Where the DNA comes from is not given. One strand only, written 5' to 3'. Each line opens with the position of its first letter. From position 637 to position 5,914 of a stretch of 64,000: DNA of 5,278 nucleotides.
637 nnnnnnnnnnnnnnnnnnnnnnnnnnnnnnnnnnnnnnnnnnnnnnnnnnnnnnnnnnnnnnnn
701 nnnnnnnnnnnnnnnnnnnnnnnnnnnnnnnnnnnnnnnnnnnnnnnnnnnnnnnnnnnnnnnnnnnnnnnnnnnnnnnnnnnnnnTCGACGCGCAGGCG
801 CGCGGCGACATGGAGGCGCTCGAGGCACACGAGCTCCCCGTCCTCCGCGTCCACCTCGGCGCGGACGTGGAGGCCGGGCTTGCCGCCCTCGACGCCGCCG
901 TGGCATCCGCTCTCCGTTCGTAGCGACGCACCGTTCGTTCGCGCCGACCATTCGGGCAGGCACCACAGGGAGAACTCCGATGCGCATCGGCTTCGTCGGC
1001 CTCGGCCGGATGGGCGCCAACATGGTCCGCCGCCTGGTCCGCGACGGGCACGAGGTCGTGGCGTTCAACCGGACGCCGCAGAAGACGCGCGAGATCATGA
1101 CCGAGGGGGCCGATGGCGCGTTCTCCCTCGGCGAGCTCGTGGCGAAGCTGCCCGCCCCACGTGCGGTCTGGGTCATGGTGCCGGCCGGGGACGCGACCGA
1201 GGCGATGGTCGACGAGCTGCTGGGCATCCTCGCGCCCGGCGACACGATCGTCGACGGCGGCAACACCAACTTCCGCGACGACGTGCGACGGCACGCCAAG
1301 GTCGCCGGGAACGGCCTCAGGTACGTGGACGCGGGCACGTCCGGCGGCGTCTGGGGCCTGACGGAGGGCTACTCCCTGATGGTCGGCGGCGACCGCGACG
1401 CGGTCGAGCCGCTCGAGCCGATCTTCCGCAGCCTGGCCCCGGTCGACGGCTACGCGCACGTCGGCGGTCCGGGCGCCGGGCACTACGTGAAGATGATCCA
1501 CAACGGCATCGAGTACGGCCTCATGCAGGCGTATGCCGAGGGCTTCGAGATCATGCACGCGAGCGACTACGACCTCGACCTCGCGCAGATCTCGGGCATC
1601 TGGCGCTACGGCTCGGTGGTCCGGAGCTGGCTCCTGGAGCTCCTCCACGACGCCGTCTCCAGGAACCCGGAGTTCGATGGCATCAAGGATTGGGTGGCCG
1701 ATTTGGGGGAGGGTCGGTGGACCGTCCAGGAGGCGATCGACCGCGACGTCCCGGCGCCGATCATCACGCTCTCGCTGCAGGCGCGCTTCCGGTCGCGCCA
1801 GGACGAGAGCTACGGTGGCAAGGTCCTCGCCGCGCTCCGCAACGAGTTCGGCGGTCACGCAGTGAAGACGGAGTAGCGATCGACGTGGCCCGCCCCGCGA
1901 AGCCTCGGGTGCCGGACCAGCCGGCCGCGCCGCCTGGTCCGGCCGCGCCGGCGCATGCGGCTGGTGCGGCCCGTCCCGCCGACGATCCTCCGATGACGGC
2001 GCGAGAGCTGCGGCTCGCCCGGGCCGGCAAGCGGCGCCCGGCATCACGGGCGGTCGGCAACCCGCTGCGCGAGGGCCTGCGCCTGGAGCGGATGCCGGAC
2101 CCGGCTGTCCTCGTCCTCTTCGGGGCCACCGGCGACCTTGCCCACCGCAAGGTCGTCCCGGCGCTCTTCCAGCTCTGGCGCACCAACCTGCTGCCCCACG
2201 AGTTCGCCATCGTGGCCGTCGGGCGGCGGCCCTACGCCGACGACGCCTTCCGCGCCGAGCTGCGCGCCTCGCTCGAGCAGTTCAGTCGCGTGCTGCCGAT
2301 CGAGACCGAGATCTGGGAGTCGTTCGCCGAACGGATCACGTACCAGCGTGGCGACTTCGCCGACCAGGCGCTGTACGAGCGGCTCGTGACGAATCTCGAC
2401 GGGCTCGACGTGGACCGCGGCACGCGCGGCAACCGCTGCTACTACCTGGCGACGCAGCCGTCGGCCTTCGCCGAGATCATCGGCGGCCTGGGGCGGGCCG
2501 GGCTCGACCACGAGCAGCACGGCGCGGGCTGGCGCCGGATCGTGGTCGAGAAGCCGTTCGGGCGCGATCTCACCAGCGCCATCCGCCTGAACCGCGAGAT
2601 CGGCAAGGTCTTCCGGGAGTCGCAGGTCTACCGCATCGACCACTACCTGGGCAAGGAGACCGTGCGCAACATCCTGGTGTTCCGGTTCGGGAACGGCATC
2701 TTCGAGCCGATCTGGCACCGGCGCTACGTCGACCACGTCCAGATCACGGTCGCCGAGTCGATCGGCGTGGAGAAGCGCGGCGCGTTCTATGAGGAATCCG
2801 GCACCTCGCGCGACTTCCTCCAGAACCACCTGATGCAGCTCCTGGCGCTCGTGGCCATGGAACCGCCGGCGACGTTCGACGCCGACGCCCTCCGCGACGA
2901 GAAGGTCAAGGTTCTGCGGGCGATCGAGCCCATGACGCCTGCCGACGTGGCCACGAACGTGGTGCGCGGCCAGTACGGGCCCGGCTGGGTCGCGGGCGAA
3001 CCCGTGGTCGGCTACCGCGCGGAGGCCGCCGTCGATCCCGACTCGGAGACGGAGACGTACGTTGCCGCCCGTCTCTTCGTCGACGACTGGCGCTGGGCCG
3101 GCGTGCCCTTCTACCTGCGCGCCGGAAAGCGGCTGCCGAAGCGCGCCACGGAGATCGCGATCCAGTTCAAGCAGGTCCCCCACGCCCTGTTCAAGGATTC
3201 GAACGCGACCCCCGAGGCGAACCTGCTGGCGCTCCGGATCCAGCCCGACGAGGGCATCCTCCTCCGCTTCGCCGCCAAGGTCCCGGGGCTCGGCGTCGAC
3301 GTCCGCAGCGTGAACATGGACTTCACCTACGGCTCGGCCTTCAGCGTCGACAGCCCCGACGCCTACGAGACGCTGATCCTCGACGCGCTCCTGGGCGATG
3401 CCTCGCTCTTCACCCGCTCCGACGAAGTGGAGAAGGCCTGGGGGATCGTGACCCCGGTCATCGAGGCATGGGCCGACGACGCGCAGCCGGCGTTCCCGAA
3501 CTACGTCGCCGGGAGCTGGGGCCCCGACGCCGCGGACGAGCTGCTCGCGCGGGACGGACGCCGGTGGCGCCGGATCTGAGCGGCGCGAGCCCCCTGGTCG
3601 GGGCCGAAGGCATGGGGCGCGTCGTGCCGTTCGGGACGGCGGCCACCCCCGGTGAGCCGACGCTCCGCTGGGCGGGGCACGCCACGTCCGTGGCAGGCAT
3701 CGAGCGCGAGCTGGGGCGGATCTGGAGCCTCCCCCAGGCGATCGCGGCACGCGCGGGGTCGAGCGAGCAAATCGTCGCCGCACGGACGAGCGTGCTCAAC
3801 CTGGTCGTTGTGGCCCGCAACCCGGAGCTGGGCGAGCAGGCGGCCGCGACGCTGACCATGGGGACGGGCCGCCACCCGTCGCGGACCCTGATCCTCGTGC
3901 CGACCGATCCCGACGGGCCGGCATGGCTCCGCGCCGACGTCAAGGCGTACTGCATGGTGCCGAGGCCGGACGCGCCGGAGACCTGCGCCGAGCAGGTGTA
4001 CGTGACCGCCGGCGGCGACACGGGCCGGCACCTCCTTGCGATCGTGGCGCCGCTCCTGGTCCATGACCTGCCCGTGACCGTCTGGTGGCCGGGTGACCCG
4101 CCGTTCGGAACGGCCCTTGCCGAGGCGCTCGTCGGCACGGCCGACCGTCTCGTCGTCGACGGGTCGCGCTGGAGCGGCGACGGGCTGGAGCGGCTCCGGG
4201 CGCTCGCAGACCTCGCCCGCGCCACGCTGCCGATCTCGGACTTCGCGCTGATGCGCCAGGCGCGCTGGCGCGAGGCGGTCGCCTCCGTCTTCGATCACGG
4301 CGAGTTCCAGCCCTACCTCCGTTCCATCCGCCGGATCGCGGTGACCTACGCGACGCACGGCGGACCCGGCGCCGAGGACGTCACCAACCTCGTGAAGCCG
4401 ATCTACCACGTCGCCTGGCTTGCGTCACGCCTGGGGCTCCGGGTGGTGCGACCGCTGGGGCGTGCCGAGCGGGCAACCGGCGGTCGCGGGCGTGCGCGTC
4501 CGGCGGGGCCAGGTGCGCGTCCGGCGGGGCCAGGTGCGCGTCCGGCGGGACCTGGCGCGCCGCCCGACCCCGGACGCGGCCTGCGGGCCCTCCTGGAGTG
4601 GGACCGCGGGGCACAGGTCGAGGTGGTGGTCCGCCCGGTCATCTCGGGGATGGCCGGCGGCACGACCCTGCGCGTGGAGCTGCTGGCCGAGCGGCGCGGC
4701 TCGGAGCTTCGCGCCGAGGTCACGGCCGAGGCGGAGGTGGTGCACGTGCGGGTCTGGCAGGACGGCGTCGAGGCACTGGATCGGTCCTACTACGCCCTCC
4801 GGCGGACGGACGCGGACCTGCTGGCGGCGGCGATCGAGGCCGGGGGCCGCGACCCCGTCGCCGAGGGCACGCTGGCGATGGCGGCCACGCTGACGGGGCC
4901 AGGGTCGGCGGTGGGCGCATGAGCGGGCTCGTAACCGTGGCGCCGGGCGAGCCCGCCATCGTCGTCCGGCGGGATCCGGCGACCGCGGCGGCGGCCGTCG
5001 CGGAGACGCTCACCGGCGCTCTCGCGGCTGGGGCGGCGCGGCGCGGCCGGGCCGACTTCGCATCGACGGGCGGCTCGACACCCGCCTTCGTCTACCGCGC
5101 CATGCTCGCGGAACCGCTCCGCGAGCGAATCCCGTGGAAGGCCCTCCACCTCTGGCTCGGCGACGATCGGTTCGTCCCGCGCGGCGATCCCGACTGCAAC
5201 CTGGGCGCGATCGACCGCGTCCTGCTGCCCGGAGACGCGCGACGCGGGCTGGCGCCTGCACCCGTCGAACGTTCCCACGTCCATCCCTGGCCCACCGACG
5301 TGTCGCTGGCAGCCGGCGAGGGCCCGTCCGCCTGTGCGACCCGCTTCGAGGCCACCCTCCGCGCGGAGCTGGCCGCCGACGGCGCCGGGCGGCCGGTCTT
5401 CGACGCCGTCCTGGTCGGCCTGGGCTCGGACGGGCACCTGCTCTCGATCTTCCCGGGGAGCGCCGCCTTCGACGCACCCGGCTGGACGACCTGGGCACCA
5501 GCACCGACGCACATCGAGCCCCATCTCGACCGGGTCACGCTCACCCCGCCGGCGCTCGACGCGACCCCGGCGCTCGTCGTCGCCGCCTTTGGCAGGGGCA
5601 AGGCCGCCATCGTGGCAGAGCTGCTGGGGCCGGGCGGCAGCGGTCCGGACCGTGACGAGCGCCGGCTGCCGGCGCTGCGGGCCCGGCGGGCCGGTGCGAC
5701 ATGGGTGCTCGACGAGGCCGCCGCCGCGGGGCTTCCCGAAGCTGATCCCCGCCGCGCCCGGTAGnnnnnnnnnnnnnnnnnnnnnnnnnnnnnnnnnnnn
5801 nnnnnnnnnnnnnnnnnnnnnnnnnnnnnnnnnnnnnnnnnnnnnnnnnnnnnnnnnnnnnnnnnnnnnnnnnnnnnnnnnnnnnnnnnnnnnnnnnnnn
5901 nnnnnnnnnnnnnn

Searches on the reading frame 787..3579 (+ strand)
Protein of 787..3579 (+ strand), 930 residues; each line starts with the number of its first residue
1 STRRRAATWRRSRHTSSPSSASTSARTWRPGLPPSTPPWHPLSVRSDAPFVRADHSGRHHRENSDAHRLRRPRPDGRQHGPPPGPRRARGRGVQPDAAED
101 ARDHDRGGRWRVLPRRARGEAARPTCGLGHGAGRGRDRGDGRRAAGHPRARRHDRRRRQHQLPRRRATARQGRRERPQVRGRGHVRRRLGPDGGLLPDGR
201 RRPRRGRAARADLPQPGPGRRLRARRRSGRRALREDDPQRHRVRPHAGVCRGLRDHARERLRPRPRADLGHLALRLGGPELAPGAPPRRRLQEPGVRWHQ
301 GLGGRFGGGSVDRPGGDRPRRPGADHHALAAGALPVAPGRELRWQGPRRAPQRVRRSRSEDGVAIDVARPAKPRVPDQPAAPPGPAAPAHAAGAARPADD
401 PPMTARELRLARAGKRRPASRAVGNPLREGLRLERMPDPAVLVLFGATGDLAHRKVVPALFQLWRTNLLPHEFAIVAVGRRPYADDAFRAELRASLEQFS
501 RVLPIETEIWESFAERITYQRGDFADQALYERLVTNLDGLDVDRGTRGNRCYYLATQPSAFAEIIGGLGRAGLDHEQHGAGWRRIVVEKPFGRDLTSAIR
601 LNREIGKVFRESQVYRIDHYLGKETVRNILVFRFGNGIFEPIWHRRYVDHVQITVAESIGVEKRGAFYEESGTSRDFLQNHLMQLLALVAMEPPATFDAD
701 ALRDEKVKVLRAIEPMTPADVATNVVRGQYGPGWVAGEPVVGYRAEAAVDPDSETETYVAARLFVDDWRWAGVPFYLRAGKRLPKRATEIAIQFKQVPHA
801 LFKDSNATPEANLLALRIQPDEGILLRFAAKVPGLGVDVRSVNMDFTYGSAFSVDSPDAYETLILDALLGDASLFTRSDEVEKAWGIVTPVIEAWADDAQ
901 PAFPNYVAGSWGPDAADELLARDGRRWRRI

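Call 24: search_protein_families(library=pfam, proteins=[window:787-3579:+], max_evalue=0.00001)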
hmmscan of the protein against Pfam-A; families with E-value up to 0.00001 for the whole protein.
window:787-3579:+ (930 aa): 2 families
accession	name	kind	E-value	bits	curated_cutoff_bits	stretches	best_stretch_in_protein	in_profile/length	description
PF02781.21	G6PD_C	-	8.6e-127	422.7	27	1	630-928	1-296/296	Glucose-6-phosphate dehydrogenase, C-terminal domain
PF00479.28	G6PD_N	-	1.7e-61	208.5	22.1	1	443-628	1-183/183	Glucose-6-phosphate dehydrogenase, NAD binding domain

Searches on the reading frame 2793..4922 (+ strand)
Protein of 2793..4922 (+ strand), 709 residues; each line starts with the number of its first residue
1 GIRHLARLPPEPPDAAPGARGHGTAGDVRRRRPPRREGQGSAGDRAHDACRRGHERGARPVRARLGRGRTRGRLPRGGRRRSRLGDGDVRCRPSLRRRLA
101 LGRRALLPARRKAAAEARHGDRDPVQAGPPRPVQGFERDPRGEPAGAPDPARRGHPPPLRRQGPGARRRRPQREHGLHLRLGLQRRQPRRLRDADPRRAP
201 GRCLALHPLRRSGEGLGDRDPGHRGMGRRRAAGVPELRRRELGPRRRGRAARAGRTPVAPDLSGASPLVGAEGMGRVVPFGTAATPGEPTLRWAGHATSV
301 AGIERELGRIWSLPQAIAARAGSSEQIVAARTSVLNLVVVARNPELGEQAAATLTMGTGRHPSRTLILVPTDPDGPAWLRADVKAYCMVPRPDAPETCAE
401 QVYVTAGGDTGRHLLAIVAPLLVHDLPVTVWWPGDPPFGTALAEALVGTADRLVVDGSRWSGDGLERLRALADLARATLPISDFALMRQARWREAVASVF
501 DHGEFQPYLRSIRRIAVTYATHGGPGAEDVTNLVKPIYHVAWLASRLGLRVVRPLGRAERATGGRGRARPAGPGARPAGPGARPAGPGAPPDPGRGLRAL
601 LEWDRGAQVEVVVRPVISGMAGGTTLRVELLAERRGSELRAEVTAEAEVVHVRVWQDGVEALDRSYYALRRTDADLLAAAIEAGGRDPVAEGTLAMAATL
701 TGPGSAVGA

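Call 24: search_protein_families(library=pfam, proteins=[window:2793-4922:+], max_evalue=0.00001)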
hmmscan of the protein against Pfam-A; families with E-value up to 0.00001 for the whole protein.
window:2793-4922:+ (709 aa): 2 families
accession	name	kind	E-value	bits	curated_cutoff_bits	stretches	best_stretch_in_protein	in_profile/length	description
PF10128.15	OpcA_G6PD_assem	-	3.9e-18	66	27.9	1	359-463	6-109/118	Glucose-6-phosphate dehydrogenase subunit N-terminal domain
PF20171.3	OpcA_G6PD_C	-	1.4e-08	35.7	27.7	1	481-553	3-63/135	Glucose-6-phosphate dehydrogenase subunit C-terminal domain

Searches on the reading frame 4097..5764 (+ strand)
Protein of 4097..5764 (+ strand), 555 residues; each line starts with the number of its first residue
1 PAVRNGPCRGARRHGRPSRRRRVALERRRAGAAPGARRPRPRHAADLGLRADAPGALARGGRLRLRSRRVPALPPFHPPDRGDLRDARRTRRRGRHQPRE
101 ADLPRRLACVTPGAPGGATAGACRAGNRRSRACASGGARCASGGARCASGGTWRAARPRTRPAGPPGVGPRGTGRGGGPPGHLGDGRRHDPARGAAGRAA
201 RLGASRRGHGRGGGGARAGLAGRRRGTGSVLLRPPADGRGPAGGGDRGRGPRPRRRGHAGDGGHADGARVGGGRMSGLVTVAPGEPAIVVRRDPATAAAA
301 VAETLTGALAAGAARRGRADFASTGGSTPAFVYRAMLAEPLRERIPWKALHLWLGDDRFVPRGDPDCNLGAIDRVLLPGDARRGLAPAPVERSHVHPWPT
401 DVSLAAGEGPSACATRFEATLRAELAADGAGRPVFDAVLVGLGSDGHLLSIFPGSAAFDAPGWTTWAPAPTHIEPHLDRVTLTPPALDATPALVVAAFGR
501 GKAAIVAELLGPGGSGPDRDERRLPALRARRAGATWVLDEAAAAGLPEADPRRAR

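Call 24: search_protein_families(library=pfam, proteins=[window:4097-5764:+], max_evalue=0.00001)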
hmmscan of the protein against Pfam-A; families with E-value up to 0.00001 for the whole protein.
window:4097-5764:+ (555 aa): 1 family
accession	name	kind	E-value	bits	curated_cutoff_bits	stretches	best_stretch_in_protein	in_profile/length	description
PF01182.26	Glucosamine_iso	-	1.2e-41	143.5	27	1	293-530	2-217/225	Glucosamine-6-phosphate isomerases/6-phosphogluconolactonase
